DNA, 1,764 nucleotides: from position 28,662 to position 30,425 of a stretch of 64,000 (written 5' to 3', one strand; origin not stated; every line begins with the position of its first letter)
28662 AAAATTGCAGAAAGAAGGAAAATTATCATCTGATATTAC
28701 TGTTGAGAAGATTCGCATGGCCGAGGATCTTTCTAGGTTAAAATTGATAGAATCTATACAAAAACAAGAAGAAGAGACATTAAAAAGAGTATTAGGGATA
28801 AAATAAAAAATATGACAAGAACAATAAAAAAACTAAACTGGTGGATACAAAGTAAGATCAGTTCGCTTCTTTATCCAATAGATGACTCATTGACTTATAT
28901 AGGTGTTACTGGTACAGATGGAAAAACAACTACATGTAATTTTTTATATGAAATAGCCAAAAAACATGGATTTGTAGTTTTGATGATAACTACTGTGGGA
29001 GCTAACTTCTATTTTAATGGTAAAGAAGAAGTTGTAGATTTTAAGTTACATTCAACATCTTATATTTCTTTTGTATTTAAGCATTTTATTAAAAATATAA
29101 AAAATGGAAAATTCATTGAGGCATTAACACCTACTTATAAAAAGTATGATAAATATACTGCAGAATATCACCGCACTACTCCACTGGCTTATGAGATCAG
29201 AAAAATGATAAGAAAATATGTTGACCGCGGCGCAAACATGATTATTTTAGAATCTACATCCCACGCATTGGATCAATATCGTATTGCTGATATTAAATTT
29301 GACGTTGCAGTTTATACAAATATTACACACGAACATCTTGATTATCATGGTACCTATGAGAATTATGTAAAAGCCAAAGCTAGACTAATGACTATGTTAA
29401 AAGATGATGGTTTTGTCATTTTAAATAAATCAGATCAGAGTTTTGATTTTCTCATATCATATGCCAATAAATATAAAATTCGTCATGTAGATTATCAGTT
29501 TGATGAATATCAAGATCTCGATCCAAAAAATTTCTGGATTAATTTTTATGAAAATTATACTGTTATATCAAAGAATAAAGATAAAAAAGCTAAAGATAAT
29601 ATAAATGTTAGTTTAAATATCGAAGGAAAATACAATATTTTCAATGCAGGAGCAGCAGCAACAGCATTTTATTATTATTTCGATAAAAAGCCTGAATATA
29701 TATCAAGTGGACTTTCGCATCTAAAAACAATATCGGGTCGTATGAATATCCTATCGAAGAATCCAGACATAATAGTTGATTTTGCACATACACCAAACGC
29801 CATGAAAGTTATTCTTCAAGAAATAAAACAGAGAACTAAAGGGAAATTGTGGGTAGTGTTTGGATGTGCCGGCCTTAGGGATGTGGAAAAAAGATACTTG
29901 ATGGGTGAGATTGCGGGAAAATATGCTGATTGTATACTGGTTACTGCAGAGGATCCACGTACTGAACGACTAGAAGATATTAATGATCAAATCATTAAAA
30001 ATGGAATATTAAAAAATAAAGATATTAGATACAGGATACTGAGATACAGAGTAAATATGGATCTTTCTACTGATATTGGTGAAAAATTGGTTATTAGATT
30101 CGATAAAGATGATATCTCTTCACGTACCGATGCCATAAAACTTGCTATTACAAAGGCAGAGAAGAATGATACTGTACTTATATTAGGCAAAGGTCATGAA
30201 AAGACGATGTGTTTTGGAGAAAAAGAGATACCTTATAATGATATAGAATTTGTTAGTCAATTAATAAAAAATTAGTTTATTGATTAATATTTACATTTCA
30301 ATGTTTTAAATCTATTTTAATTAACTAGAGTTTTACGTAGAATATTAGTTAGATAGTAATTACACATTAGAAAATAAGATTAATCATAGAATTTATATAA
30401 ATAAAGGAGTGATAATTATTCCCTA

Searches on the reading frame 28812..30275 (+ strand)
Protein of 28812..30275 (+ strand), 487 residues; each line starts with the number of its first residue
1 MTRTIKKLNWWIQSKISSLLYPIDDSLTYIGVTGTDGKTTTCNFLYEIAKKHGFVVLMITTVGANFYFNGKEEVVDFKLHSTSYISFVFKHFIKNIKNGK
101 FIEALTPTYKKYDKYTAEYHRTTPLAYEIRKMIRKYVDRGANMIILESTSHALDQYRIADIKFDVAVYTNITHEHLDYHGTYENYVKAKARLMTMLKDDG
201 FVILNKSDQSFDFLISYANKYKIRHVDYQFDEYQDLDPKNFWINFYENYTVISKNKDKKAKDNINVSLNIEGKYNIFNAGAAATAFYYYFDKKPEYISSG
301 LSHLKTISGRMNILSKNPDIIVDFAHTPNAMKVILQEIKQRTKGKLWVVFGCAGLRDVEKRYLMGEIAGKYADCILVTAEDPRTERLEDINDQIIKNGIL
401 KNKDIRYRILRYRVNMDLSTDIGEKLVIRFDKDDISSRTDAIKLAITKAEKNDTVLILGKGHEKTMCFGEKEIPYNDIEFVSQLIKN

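Call 70: search_protein_families(library=pfam, proteins=[window:28812-30275:+], max_evalue=0.0001)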
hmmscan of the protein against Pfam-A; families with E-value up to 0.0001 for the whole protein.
window:28812-30275:+ (487 aa): 2 families
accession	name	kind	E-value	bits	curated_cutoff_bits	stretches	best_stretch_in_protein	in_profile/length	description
PF08245.18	Mur_ligase_M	-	1.2e-38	133.6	24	1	32-285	1-199/200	Mur ligase middle domain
PF02875.26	Mur_ligase_C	-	9.9e-25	88.3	28.4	1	309-461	1-127/127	Mur ligase, glutamate ligase domain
